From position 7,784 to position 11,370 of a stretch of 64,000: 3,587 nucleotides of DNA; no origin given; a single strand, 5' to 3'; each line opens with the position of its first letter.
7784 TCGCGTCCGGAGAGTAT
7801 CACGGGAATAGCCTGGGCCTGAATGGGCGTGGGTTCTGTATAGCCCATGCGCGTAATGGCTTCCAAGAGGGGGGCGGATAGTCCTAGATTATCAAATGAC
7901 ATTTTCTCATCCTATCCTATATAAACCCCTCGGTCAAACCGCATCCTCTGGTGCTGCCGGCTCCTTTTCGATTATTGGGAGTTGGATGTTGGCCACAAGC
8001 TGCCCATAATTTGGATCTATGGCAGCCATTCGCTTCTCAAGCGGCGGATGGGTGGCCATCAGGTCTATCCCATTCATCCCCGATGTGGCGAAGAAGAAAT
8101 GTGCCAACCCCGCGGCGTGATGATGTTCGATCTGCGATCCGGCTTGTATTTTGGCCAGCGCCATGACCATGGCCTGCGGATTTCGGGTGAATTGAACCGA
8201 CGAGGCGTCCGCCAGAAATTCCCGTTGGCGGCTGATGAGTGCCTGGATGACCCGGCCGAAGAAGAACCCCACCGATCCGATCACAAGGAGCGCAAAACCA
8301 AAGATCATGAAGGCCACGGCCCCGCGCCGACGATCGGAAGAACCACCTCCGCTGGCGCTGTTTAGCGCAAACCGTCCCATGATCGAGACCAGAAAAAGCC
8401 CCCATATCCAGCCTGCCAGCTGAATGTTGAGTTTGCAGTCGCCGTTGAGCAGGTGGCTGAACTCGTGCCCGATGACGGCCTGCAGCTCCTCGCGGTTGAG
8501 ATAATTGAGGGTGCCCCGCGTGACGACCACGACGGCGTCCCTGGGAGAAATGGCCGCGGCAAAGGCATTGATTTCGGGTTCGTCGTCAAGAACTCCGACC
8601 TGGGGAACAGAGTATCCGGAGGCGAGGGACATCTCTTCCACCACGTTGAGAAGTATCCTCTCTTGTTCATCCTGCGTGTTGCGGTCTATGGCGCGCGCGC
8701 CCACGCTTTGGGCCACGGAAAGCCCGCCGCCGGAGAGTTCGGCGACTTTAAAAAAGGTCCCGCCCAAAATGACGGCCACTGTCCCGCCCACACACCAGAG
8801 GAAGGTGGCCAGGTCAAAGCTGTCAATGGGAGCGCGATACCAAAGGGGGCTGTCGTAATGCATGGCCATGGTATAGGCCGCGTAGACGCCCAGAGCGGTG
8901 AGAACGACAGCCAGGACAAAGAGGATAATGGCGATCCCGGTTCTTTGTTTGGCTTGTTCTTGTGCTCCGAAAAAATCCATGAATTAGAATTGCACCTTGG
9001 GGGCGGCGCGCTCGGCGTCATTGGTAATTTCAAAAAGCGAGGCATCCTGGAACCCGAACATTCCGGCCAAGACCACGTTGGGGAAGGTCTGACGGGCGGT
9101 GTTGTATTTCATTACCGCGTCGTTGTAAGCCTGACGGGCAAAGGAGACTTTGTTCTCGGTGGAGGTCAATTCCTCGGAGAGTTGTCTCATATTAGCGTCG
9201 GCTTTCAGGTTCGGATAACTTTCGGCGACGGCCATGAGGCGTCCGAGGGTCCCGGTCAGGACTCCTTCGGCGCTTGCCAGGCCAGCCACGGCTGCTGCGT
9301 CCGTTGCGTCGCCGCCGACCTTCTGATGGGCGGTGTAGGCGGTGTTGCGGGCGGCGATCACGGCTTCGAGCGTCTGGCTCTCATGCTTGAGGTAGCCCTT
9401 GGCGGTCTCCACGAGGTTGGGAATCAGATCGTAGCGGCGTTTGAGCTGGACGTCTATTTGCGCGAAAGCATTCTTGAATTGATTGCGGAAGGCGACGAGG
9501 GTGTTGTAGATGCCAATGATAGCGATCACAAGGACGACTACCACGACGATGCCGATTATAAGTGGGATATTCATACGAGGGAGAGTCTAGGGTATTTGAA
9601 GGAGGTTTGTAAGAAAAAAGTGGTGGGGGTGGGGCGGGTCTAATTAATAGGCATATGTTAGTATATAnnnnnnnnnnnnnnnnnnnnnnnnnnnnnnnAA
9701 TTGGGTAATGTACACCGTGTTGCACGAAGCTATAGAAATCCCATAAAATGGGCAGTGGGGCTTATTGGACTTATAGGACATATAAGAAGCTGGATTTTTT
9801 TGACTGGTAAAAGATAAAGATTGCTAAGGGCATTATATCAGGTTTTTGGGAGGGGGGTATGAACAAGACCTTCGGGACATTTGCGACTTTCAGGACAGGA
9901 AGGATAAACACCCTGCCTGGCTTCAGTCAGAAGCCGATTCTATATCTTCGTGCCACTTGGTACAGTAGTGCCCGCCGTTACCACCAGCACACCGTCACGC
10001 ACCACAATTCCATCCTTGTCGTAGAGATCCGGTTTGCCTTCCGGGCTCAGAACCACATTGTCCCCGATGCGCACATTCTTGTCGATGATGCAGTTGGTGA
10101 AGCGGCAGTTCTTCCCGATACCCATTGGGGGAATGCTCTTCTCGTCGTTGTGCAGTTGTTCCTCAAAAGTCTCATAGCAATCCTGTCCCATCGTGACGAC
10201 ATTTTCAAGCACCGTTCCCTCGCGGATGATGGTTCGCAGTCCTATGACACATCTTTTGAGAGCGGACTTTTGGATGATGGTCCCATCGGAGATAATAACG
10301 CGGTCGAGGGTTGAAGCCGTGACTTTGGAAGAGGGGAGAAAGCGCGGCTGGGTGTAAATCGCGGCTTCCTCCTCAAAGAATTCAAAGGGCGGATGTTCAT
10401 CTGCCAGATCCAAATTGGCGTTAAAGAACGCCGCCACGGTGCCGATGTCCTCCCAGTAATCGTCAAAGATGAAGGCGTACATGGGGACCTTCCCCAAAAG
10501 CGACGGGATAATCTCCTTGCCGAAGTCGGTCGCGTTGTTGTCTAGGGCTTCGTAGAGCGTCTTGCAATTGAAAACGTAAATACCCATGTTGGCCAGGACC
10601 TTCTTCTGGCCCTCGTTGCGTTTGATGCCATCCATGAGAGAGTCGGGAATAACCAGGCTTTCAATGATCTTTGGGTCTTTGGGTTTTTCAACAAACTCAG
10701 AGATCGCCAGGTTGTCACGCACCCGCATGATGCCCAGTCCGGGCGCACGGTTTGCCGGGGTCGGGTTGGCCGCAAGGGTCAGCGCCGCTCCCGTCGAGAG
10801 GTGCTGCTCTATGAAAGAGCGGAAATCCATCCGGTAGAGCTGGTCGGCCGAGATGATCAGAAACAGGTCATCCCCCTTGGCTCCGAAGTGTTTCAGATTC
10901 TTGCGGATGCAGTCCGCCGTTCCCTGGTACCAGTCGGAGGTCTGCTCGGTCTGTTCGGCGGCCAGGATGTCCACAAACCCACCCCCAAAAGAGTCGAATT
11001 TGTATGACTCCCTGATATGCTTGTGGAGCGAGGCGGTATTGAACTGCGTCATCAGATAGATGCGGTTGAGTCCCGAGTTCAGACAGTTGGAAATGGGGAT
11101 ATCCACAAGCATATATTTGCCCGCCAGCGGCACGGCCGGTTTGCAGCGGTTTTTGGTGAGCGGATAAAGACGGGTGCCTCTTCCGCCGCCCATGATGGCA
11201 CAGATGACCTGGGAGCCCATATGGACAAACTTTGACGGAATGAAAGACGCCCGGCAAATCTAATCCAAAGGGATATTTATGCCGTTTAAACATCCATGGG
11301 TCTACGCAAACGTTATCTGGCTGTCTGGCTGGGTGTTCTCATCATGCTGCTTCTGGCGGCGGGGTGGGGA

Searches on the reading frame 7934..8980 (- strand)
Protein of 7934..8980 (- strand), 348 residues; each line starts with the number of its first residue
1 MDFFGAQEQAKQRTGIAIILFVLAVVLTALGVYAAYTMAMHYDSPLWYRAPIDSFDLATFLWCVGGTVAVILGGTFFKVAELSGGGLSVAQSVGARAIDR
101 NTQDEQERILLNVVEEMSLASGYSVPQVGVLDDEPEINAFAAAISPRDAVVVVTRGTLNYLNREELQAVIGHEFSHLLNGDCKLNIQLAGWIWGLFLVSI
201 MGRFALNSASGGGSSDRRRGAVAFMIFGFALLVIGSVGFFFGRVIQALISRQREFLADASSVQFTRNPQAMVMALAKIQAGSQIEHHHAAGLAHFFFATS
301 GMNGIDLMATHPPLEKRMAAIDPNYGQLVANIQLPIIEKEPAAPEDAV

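Call 96: search_protein_families(library=pfam, proteins=[window:7934-8980:-], max_evalue=0.01)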
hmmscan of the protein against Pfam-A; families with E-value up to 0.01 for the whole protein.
window:7934-8980:- (348 aa): 3 families
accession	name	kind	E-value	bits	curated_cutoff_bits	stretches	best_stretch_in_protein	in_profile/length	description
PF01435.24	Peptidase_M48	-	8.7e-27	94.6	20.3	1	107-322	4-183/186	Peptidase family M48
PF04479.18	RTA1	-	0.00077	19.5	24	1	7-86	95-170/208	RTA1 like protein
PF05569.17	Peptidase_M56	-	0.0078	15.9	31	0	148-186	175-213/296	BlaR1 peptidase M56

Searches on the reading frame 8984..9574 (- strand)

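Call 13: search_protein_families(library=pfam, proteins=[window:8984-9574:-])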
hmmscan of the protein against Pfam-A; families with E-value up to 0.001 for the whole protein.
window:8984-9574:- (196 aa): 1 family
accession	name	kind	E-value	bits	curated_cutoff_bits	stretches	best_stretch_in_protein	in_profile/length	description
PF04011.17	LemA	-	5.4e-58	195.5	26.2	1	36-196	1-149/149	LemA family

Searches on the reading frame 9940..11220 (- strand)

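Call 13: search_protein_families(library=pfam, proteins=[window:9940-11220:-])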
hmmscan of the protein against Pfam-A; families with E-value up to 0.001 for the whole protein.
window:9940-11220:- (426 aa): 6 families
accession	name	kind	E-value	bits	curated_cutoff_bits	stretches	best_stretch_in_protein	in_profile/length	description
PF00483.29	NTP_transferase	-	1e-54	186.2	21.2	1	9-274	4-244/245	Nucleotidyl transferase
PF25247.1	LbH_GLGC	-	1.3e-40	138.9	27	1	293-424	1-134/135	GLGC left-handed parallel beta-helix domain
PF24894.1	Hexapep_GlmU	-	2e-08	34.7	23.3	0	364-414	56-104/104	GlmU-like, C-terminal hexapeptide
PF25084.1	LbH_EIF2B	-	4.3e-06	27.1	54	0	368-392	30-54/105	EIF2B subunit epsilon LbH domain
PF25087.1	GMPPB_C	-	0.00018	21.6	39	0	309-369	42-101/110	GMPPB C-terminal domain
PF00132.30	Hexapep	-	0.00091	19.3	27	0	368-391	10-34/36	Bacterial transferase hexapeptide (six repeats)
